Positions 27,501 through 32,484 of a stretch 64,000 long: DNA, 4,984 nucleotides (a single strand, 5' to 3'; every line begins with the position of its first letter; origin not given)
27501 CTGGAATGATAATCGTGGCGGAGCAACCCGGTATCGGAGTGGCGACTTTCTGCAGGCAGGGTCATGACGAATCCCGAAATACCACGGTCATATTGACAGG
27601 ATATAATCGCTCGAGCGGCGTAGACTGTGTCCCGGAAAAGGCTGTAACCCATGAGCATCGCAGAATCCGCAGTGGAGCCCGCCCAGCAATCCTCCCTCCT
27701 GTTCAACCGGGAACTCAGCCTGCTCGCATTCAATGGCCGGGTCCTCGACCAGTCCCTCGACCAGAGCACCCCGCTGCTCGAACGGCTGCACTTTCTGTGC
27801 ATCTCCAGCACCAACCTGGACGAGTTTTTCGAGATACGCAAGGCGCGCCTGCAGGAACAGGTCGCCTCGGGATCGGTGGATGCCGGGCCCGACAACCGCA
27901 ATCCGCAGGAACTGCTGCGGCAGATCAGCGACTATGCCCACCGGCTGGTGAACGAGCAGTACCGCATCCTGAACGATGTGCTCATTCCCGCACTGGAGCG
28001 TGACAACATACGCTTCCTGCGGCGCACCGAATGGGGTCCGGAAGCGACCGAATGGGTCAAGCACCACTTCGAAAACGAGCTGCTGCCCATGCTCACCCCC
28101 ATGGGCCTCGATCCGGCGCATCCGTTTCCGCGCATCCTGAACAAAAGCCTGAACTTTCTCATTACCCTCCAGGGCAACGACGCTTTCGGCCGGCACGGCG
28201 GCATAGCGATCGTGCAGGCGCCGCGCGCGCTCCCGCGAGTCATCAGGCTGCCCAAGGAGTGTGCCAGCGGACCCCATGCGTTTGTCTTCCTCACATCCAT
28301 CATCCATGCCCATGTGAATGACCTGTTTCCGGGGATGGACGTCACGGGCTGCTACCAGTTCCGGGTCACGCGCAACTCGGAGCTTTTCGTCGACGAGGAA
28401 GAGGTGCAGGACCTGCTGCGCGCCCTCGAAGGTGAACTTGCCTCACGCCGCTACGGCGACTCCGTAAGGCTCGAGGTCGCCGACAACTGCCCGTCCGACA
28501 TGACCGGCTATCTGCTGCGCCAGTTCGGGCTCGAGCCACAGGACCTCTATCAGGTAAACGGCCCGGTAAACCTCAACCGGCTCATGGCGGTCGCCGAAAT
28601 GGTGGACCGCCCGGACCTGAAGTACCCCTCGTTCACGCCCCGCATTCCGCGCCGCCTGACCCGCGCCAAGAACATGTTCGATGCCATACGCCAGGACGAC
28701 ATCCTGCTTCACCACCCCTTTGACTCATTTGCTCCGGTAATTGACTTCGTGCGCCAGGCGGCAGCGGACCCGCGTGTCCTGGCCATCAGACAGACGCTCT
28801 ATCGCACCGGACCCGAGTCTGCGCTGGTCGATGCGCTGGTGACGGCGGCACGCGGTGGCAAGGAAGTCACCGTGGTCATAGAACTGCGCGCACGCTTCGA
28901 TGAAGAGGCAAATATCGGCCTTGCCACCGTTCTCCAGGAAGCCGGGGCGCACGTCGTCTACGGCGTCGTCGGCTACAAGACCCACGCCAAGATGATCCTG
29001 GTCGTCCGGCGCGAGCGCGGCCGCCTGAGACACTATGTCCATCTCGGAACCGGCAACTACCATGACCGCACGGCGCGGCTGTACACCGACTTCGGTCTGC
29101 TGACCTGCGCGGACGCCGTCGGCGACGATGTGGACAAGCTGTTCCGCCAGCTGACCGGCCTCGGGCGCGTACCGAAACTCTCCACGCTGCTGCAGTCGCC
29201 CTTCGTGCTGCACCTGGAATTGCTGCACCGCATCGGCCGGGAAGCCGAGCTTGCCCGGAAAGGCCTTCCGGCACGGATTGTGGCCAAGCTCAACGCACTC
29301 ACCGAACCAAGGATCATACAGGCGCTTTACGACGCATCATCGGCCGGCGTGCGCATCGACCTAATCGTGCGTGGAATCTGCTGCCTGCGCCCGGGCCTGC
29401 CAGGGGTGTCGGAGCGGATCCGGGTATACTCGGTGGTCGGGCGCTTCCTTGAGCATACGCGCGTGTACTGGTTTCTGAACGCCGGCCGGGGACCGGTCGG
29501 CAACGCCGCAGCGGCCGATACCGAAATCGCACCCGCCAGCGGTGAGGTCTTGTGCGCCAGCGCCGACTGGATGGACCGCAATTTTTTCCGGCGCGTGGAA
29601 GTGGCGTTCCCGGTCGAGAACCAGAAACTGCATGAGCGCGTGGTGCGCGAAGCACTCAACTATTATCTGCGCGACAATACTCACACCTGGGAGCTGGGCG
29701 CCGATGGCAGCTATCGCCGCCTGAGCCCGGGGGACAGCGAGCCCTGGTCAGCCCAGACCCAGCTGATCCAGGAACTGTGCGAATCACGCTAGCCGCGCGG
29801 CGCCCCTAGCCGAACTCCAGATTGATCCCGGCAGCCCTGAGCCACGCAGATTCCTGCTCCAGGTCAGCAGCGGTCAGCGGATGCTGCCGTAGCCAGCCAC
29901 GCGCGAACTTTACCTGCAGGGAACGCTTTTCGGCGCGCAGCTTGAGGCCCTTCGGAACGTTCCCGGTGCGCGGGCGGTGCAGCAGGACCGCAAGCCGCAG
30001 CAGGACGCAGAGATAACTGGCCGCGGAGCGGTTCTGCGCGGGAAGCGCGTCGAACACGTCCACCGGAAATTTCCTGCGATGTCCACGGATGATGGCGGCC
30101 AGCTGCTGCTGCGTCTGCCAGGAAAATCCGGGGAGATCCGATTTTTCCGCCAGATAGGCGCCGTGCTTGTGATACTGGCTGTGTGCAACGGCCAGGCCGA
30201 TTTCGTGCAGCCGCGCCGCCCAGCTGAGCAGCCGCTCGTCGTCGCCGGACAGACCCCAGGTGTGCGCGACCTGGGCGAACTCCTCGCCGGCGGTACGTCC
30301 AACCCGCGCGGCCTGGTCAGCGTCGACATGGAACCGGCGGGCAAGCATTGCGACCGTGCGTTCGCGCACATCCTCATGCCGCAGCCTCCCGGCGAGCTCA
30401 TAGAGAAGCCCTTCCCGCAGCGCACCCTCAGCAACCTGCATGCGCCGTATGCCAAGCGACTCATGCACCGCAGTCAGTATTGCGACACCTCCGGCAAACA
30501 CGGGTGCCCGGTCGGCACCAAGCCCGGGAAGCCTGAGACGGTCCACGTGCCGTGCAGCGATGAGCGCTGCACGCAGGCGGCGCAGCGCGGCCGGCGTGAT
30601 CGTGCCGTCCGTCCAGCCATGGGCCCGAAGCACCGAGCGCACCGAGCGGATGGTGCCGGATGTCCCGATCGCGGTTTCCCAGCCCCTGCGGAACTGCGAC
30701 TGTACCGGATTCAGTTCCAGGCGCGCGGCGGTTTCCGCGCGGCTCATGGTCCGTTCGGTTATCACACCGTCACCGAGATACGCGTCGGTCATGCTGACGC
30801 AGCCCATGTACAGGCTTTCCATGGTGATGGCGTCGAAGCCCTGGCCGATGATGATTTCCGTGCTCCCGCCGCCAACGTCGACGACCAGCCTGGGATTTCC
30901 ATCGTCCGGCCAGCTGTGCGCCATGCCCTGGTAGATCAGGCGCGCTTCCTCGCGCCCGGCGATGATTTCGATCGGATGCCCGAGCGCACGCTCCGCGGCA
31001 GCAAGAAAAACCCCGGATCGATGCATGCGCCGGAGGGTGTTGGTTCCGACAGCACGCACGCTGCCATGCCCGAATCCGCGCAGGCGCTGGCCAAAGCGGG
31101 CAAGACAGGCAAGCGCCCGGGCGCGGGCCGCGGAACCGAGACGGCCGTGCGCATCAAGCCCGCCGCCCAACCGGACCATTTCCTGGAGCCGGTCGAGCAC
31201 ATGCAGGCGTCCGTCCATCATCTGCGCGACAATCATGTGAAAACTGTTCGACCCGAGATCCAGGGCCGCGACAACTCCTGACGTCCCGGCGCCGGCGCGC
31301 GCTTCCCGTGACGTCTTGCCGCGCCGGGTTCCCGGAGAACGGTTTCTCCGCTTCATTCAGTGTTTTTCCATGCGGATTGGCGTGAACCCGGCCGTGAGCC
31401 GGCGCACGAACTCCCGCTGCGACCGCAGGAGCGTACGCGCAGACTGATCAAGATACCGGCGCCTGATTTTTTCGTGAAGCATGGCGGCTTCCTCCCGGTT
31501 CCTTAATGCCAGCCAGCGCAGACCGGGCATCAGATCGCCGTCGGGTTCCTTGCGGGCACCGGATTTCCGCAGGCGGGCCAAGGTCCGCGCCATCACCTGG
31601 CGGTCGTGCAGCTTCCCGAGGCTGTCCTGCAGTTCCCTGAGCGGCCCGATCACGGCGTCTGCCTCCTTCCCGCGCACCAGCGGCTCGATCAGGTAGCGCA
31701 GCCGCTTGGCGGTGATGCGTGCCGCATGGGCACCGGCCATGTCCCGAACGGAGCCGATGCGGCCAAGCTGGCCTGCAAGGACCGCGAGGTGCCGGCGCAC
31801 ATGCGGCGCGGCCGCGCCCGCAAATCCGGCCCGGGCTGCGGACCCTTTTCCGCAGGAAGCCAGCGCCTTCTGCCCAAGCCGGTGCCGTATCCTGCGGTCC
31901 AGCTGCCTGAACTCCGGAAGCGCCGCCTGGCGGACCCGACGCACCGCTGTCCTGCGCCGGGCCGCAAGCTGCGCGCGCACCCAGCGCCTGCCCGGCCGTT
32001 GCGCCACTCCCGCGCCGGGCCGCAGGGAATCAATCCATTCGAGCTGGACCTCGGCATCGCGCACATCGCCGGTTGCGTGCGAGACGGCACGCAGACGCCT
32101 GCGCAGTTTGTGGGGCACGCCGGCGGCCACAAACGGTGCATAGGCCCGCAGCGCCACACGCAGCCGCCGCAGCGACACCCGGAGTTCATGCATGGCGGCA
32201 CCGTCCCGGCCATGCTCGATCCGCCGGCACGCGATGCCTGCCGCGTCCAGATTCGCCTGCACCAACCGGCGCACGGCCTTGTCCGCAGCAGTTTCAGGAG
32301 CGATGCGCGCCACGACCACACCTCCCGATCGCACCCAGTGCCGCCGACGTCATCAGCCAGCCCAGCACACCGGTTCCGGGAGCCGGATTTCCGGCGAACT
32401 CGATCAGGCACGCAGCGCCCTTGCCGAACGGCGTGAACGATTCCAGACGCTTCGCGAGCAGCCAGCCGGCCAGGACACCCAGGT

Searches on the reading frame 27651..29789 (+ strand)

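Call 46: search_protein_families(library=pfam, proteins=[window:27651-29789:+], max_evalue=0.00001)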
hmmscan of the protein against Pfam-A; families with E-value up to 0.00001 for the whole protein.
window:27651-29789:+ (713 aa): 5 families
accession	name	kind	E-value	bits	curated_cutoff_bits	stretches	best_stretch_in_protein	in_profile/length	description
PF17941.7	PP_kinase_C_1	-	6.8e-72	240.9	25.7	1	341-504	1-164/167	Polyphosphate kinase C-terminal domain 1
PF02503.22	PP_kinase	-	1.6e-62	210.9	31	1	133-313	3-182/183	Polyphosphate kinase middle domain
PF13090.12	PP_kinase_C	-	7.5e-56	188.7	25.8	2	513-613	1-101/172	Polyphosphate kinase C-terminal domain 2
PF13089.11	PP_kinase_N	-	2.2e-34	118.4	23.8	1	18-122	2-106/107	Polyphosphate kinase N-terminal domain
PF13091.12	PLDc_2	-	1.7e-07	31.6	27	0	387-501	20-131/132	PLD-like domain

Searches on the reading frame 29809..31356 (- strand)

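Call 46: search_protein_families(library=pfam, proteins=[window:29809-31356:-], max_evalue=0.00001)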
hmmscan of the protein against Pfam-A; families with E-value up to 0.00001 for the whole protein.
window:29809-31356:- (516 aa): 2 families
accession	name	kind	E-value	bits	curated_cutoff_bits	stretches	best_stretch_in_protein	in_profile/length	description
PF02541.22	Ppx-GppA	-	5.3e-72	243.1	27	1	42-323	1-283/285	Ppx/GppA phosphatase family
PF21447.3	Ppx-GppA_III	-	3.8e-51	173.9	27.3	1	330-503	1-177/177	Ppx/GppA phosphatase, domain III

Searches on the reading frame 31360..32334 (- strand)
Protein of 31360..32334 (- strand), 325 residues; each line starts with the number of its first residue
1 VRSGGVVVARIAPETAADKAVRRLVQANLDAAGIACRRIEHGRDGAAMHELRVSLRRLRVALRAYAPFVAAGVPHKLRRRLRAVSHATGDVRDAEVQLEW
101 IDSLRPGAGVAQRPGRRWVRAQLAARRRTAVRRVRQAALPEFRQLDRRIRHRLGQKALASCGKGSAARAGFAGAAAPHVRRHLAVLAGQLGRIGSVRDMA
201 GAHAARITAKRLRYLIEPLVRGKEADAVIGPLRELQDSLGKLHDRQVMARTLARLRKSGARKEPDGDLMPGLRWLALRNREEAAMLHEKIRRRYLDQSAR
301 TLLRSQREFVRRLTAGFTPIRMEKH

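Call 46: search_protein_families(library=pfam, proteins=[window:31360-32334:-], max_evalue=0.00001)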
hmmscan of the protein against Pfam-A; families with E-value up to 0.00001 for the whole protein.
window:31360-32334:- (325 aa): 1 family
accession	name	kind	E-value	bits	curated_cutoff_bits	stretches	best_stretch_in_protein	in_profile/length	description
PF05235.19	CHAD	-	1.9e-32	113.5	25.6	1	35-252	13-227/228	CHAD domain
